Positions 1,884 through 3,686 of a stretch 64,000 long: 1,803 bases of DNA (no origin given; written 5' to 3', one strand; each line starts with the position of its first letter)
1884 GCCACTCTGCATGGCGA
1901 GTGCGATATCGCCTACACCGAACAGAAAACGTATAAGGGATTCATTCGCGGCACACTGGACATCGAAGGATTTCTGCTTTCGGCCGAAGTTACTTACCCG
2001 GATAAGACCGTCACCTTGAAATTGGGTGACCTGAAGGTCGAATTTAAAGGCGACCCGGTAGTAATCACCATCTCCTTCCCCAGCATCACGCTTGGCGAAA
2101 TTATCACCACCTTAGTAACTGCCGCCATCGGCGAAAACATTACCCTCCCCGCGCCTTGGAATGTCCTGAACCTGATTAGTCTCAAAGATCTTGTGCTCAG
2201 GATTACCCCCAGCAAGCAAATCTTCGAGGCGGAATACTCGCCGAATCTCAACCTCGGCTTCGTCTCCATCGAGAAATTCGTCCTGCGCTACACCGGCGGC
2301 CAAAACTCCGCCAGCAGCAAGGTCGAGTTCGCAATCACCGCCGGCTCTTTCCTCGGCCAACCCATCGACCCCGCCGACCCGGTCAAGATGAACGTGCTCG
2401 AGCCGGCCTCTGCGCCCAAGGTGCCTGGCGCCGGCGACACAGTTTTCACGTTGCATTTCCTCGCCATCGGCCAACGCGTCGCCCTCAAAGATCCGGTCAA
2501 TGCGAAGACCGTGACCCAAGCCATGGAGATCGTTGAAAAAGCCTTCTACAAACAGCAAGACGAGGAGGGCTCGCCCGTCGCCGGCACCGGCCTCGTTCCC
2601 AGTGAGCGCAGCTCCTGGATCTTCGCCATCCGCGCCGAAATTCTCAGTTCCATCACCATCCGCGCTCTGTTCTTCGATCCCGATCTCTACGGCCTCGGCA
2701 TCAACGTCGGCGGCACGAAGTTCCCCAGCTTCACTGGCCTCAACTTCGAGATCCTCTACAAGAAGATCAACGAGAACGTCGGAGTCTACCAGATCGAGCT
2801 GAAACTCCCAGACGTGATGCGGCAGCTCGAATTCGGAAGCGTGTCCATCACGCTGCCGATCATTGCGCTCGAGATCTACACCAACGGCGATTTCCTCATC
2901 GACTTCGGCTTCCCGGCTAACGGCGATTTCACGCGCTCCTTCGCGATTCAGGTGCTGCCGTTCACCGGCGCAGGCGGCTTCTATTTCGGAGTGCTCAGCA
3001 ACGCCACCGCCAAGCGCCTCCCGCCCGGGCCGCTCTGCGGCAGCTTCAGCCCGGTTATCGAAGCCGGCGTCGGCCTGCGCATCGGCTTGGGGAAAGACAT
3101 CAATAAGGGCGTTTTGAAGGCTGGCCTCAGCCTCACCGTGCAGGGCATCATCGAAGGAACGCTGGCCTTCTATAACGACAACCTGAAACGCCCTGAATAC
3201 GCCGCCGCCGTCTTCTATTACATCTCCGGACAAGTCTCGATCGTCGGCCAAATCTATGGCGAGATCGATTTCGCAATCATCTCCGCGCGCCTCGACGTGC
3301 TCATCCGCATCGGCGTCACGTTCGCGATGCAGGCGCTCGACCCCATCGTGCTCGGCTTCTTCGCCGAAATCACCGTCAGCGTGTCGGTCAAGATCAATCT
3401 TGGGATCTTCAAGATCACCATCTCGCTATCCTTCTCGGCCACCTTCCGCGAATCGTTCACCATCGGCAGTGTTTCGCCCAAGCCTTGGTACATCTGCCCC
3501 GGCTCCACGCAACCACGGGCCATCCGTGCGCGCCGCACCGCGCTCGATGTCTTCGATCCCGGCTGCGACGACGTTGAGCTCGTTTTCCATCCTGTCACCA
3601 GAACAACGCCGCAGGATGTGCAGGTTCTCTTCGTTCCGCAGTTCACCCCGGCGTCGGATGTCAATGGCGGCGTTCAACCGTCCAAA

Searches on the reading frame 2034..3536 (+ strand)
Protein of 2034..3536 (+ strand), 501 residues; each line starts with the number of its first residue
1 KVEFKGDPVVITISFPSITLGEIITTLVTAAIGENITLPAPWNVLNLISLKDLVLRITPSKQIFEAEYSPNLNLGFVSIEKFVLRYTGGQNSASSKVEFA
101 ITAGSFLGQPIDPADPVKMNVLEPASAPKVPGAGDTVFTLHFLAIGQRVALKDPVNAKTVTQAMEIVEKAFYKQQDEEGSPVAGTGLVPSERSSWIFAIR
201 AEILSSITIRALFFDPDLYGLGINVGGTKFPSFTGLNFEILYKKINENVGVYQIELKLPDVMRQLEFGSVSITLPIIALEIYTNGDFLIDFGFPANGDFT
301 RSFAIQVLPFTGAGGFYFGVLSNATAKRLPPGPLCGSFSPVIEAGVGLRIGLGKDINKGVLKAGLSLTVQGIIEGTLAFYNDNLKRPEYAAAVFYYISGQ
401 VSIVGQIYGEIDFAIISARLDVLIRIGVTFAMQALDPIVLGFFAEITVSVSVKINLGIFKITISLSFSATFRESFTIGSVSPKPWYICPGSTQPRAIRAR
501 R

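Call 87: search_dna_similar(query=window:2034-3536:+, collection=plasmids, mode=protein, max_rows=15)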
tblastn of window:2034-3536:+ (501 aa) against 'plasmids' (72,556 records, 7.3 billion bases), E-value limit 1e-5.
Records with a match: 9; places in all: 9; records where one place covers at least 80% of the query: 7.
Best place of each record, by identity: <60% 9.
By first word of the organism name: Azospirillum 2; Embleya 1; Nostoc 1; Tistrella 1; Burkholderia 1; Paenibacillus 1; Mycetohabitans 1; Lysinibacillus 1.
By predicted mobility (MOB-suite, as given by PLSDB): non-mobilizable 7; conjugative 2.
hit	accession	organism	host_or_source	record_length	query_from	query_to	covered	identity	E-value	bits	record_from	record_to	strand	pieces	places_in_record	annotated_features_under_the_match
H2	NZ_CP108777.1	Embleya sp. NBC_00896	-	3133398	10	501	98%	38.1%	1e-88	304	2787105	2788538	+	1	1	none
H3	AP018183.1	Nostoc carneum NIES-2107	-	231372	9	485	95%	38.9%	6e-93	316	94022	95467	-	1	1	hypothetical protein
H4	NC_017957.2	Tistrella mobilis KA081020-065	-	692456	10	488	96%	35.2%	2e-87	301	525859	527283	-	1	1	LysM domain-containing protein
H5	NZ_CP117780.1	Burkholderia sp. FERM BP-3421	soil sample,soil sample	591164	17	485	94%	35.8%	2e-89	306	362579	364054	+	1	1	LysM peptidoglycan-binding domain-containing protein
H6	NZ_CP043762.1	Paenibacillus sp. 37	whole organism,rhizosphere of Abies ...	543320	19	487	94%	34.8%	4e-76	268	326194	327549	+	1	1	hypothetical protein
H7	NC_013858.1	Azospirillum sp. B510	-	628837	17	487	94%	34.1%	1e-76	269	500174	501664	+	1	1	Ig-like domain-containing protein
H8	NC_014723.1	Mycetohabitans rhizoxinica HKI 454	-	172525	71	485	83%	33.6%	2e-58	216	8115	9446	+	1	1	LysM domain-containing protein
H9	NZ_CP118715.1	Lysinibacillus fusiformis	Pure isolate,Shoe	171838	138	485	69%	36.2%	3e-57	213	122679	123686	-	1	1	hypothetical protein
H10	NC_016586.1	Azospirillum lipoferum 4B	-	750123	187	468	56%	30.9%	1e-25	119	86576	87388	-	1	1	hypothetical protein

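Call 88: search_dna_similar(query=window:2034-3536:+, collection=phages, mode=protein, max_rows=10)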
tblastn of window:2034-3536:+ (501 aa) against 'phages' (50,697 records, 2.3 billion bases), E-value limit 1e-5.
No match.
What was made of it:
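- Tried and rejected: The giant core has no match in phage genomes (call 88).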

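Call 89: get_annotated_region(hit=H8, flank=15000)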
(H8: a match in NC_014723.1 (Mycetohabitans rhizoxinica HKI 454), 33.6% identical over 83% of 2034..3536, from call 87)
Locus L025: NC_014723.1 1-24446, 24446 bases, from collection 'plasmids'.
description: Mycetohabitans rhizoxinica HKI 454 plasmid pBRH02, complete sequence
organism: Mycetohabitans rhizoxinica HKI 454 (NCBI taxid 882378)
taxonomy: Bacteria; Pseudomonadota; Betaproteobacteria; Burkholderiales; Burkholderiaceae; Mycetohabitans; Mycetohabitans rhizoxinica; Mycetohabitans rhizoxinica HKI 454
host: -; source: -; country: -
typing (MOB-suite, as given by PLSDB): conjugative; relaxase MOBF,MOBP; mating-pair formation MPF_F
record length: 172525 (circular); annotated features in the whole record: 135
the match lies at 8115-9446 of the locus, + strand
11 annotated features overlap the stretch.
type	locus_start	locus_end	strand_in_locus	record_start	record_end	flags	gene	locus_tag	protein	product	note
CDS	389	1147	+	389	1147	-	-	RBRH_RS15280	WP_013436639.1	hypothetical protein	-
CDS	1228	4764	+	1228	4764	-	-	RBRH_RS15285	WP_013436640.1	hypothetical protein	-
CDS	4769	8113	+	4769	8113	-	-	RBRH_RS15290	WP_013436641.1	hypothetical protein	-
CDS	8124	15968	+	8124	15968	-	-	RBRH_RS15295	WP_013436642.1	LysM domain-containing protein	-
CDS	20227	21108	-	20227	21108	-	-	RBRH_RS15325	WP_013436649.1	ParB/RepB/Spo0J family partition protein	GO:0007059 - chromosome segregation [Evidence IEA]; GO:0000910 - cytokinesis [Evidence IEA]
CDS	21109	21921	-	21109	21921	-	-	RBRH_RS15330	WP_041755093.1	AAA family ATPase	-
CDS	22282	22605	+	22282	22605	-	-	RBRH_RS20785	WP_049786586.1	tyrosine-type recombinase/integrase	GO:0015074 - DNA integration [Evidence IEA]; GO:0006310 - DNA recombination [Evidence IEA]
CDS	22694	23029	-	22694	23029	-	-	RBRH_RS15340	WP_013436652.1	XRE family transcriptional regulator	-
CDS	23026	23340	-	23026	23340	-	-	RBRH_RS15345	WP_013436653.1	type II toxin-antitoxin system RelE/ParE family toxin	-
CDS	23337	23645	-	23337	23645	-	-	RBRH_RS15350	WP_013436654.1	tyrosine-type recombinase/integrase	GO:0015074 - DNA integration [Evidence IEA]; GO:0006310 - DNA recombination [Evidence IEA]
CDS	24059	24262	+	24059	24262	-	-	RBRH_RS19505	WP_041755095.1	hypothetical protein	-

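Call 90: get_annotated_region(hit=H5, flank=15000)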
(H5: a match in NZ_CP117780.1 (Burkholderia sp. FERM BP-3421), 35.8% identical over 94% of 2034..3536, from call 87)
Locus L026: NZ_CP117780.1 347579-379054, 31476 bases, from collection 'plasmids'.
description: Burkholderia sp. FERM BP-3421 plasmid p1, complete sequence
organism: Burkholderia sp. FERM BP-3421 (NCBI taxid 1494466)
taxonomy: Bacteria; Pseudomonadota; Betaproteobacteria; Burkholderiales; Burkholderiaceae; Burkholderia; Burkholderia sp. FERM BP-3421
host: -; source: soil sample,soil sample; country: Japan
typing (MOB-suite, as given by PLSDB): non-mobilizable
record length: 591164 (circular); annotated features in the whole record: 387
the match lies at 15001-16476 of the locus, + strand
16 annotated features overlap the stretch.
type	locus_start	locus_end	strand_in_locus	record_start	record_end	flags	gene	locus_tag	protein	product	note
CDS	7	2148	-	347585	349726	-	-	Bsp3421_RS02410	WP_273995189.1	FUSC family protein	GO:0006810 - transport [Evidence IEA]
CDS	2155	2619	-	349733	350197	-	-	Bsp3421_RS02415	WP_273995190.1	MarR family transcriptional regulator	GO:0006355 - regulation of DNA-templated transcription [Evidence IEA]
CDS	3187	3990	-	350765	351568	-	-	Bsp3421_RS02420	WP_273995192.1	CoA ester lyase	-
CDS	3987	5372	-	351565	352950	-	-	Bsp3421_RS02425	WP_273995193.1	MmgE/PrpD family protein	-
CDS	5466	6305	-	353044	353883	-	-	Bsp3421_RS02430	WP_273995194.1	MaoC family dehydratase N-terminal domain-containing protein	-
CDS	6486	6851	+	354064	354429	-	-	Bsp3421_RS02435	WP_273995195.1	hypothetical protein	-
CDS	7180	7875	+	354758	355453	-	-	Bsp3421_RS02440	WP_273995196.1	hypothetical protein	-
CDS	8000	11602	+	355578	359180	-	-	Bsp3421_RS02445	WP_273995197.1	hypothetical protein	-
CDS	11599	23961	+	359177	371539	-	-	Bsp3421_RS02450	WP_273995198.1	LysM peptidoglycan-binding domain-containing protein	-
CDS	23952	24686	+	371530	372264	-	-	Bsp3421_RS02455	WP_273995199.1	hypothetical protein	-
CDS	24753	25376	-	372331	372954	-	-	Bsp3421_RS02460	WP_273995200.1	response regulator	GO:0000160 - phosphorelay signal transduction system [Evidence IEA]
CDS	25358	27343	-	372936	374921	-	-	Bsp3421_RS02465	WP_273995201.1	PAS domain S-box protein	-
CDS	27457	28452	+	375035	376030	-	-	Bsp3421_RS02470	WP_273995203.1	TRAP transporter substrate-binding protein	-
CDS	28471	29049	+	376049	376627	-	-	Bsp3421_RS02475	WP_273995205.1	TRAP transporter small permease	-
CDS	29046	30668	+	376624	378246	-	-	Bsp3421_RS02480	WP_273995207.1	TRAP transporter large permease subunit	-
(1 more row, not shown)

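Call 93: get_annotated_region(hit=H6, flank=14000)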
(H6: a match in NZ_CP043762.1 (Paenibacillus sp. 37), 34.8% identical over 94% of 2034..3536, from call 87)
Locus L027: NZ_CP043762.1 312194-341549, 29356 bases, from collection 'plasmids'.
description: Paenibacillus sp. 37 plasmid pART37, complete sequence
organism: Paenibacillus sp. 37 (NCBI taxid 2607911)
taxonomy: Bacteria; Bacillota; Bacilli; Bacillales; Paenibacillaceae; Paenibacillus; Paenibacillus sp. 37
host: -; source: whole organism,rhizosphere of Abies nordmanniana; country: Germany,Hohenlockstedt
typing (MOB-suite, as given by PLSDB): non-mobilizable
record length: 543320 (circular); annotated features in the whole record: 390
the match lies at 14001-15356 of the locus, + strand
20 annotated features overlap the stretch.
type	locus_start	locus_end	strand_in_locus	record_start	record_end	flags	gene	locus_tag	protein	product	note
CDS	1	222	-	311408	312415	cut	-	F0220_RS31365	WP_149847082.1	HD domain-containing phosphohydrolase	-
CDS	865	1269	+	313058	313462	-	-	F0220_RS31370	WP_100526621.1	hypothetical protein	-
CDS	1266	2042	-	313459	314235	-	-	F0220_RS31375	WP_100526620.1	LytTR family DNA-binding domain-containing protein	-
CDS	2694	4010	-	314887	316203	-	-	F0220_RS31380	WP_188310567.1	AAA family ATPase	-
CDS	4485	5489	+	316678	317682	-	-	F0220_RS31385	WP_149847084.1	thermonuclease family protein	-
CDS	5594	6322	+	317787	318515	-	-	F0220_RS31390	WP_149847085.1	hypothetical protein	-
CDS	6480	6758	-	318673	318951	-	-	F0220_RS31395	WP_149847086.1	hypothetical protein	-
CDS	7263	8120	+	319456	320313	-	-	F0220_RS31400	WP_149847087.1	chemotaxis protein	-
CDS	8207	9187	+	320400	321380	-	-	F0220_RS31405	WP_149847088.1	hypothetical protein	-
CDS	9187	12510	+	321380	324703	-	-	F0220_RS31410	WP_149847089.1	hypothetical protein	-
CDS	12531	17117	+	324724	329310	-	-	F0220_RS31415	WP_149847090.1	hypothetical protein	-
CDS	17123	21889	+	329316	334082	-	-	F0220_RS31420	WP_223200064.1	LysM peptidoglycan-binding domain-containing protein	-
CDS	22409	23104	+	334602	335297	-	-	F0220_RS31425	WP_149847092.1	metallophosphatase family protein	-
CDS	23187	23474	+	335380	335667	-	-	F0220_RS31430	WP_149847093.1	hypothetical protein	-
CDS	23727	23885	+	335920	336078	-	-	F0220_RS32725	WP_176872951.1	hypothetical protein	-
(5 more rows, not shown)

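Call 94: get_annotated_region(hit=H4, flank=14000)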
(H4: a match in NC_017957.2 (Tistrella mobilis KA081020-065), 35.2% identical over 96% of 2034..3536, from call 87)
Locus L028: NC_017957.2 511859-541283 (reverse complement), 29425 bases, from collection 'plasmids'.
description: Tistrella mobilis KA081020-065 plasmid pTM1, complete sequence
organism: Tistrella mobilis KA081020-065 (NCBI taxid 1110502)
taxonomy: Bacteria; Pseudomonadota; Alphaproteobacteria; Geminicoccales; Geminicoccaceae; Tistrella; Tistrella mobilis; Tistrella mobilis KA081020-065
host: -; source: -; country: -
typing (MOB-suite, as given by PLSDB): non-mobilizable; replicon rep_cluster_140
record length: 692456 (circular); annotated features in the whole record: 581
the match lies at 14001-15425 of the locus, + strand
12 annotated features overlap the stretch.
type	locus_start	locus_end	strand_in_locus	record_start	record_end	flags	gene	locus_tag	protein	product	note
CDS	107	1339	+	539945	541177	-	-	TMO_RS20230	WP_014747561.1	MFS transporter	GO:0055085 - transmembrane transport [Evidence IEA]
CDS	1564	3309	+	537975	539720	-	-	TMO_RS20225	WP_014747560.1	Hint domain-containing protein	-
CDS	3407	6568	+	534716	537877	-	-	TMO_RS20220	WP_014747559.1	hypothetical protein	-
CDS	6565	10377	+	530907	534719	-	-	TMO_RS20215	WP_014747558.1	hypothetical protein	-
CDS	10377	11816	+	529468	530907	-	-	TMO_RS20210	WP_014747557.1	hypothetical protein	-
CDS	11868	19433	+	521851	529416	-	-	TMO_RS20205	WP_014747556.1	LysM domain-containing protein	-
CDS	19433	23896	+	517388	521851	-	-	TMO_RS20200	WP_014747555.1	hypothetical protein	-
CDS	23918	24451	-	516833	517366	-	-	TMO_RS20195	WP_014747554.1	GNAT family protein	-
CDS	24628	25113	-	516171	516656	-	-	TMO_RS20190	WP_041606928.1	SRPBCC domain-containing protein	-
CDS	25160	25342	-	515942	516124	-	-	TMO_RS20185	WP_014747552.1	CsbD family protein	-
CDS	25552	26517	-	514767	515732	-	-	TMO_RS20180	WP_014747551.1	response regulator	GO:0000160 - phosphorelay signal transduction system [Evidence IEA]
CDS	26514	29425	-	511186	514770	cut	-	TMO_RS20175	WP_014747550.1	ATP-binding protein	-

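Call 95: get_annotated_region(hit=H3, flank=14000)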
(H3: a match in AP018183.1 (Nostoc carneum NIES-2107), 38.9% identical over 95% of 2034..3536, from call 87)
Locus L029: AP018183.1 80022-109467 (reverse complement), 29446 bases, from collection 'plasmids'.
description: Nostoc carneum NIES-2107 plasmid plasmid3 DNA, complete genome
organism: Nostoc carneum NIES-2107 (NCBI taxid 1973483)
taxonomy: Bacteria; Cyanobacteriota; Cyanophyceae; Nostocales; Nostocaceae; Nostoc; Nostoc carneum; Nostoc carneum NIES-2107
host: -; source: -; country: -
typing (MOB-suite, as given by PLSDB): non-mobilizable; replicon rep_cluster_37; mating-pair formation MPF_T
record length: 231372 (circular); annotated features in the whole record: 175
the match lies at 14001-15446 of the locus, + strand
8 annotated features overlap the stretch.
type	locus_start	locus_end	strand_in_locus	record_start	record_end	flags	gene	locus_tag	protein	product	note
CDS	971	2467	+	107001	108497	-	-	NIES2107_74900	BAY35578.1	transposase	-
CDS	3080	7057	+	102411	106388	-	-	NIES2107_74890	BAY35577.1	hypothetical protein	-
CDS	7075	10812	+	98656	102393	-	-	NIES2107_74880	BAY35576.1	hypothetical protein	-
CDS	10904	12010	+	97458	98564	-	-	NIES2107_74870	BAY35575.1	hypothetical protein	-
CDS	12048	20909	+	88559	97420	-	-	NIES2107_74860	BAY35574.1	hypothetical protein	-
CDS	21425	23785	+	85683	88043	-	-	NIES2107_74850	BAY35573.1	hypothetical protein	-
CDS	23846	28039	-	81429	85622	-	-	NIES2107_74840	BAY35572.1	diguanylate cyclase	-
CDS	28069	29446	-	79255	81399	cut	-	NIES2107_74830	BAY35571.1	peptidase C14 caspase catalytic subunit p20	-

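Call 96: search_protein_families(library=pfam, proteins=[L028:10377-11816:+, L029:10904-12010:+, L027:8207-9187:+, L026:7180-7875:+, L026:23952-24686:+, L025:389-1147:+, L028:1564-3309:+, L029:21425-23785:+], max_evalue=1)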
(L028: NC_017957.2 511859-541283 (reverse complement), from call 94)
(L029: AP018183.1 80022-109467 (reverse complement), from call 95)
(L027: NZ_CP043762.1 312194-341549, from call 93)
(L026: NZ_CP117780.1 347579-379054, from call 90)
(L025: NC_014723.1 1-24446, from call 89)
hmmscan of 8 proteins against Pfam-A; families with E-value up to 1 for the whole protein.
L028:10377-11816:+ (479 aa): 0 families

L029:10904-12010:+ (368 aa): 2 families
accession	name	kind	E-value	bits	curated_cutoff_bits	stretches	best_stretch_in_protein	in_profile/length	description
PF03372.29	Exo_endo_phos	-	0.00012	22.4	24.5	2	55-92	15-52/225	Endonuclease/Exonuclease/phosphatase family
PF09549.16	RE_Bpu10I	-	0.025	14.6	25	1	16-87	129-202/218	Bpu10I restriction endonuclease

L027:8207-9187:+ (326 aa): 3 families
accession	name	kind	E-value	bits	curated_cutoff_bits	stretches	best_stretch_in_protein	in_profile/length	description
PF25819.1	Nal1_C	-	1.1e-07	31.7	26.1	2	218-303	151-233/268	Nal1 C-terminal domain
PF25608.1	NAL1_N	-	0.0017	18.5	27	1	2-67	3-69/80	NARROW LEAF 1 N-terminal domain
PF00949.27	Peptidase_S7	-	0.03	14.6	20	1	276-302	94-120/131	Peptidase S7, Flavivirus NS3 serine protease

L026:7180-7875:+ (231 aa): 0 families

L026:23952-24686:+ (244 aa): 0 families

L025:389-1147:+ (252 aa): 1 family
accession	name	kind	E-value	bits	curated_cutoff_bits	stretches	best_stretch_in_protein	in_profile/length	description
PF21606.3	BgaA-like_CBM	-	0.19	12.2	27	0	27-54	74-101/160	Beta-galactosidase-like, Galactose-binding domain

L028:1564-3309:+ (581 aa): 3 families
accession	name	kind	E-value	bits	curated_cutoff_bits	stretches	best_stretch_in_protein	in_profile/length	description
PF01079.26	Hint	-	0.0041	17.2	29.7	1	386-459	11-90/213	Hint module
PF14623.11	Vint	-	0.0052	17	27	1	387-457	1-66/166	Hint-domain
PF13403.11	Hint_2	-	0.011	16.6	28.4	0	388-425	2-38/147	Hint domain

L029:21425-23785:+ (786 aa): 5 families
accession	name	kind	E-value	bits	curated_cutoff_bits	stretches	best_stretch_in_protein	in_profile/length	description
PF13385.13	Laminin_G_3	-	9.2e-22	78.3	27.6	1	132-298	4-150/151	Concanavalin A-like lectin/glucanases superfamily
PF02210.31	Laminin_G_2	-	6e-06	27.2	22.9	1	202-288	33-123/126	Laminin G domain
PF00054.30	Laminin_G_1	-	0.044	14.4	24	1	202-273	34-101/131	Laminin G domain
PF00112.29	Peptidase_C1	-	0.099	13.1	20.7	0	461-720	17-202/220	Papain family cysteine protease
PF05037.18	DUF669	-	0.13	12.8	21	1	617-696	47-130/138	Protein of unknown function (DUF669)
